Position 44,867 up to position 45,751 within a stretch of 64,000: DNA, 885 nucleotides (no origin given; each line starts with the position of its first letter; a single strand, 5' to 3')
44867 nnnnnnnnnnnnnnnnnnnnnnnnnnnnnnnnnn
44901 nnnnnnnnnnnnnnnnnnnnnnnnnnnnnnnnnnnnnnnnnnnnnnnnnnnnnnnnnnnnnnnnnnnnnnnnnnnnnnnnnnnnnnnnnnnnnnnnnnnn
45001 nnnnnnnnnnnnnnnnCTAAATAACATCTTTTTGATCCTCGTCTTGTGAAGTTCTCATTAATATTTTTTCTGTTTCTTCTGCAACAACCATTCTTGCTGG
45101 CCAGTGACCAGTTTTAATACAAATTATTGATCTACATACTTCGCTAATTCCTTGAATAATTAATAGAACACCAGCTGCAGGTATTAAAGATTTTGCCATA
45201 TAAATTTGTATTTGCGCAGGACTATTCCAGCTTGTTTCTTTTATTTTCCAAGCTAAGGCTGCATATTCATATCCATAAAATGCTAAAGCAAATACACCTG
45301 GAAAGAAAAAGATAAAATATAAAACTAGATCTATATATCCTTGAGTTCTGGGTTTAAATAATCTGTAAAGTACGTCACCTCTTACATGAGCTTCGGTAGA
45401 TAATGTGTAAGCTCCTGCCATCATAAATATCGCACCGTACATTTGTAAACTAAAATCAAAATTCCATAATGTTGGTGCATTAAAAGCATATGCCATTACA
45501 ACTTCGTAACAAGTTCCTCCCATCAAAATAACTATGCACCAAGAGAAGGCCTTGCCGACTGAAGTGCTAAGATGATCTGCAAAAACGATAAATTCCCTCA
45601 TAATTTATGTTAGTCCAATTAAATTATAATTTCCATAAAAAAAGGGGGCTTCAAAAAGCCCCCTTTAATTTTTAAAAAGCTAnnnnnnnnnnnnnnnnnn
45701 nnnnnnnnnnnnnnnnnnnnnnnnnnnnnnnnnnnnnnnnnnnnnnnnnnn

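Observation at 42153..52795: Co-directional 10.6-kb block that looks like an uptake, oxidation and transamination module for hydroxy or oxo acids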

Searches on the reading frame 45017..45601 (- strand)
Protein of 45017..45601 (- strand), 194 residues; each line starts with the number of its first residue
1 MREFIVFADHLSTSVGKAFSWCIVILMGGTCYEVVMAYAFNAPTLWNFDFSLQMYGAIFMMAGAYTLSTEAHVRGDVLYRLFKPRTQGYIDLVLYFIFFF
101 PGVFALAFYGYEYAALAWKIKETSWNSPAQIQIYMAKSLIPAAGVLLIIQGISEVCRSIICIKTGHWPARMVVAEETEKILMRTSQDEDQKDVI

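Call 3: search_protein_families(library=pfam, proteins=[window:45017-45601:-], max_evalue=0.001)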
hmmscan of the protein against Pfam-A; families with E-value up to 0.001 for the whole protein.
window:45017-45601:- (194 aa): 1 family
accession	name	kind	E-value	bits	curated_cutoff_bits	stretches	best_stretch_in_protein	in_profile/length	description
PF04290.18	DctQ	-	7.5e-24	84.5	28.3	1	26-158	1-129/132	Tripartite ATP-independent periplasmic transporters, DctQ component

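Call 4: search_protein_families(library=ncbifam, proteins=[window:45017-45601:-], max_evalue=0.001)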
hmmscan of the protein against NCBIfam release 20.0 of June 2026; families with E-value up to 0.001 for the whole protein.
window:45017-45601:- (194 aa): 0 families
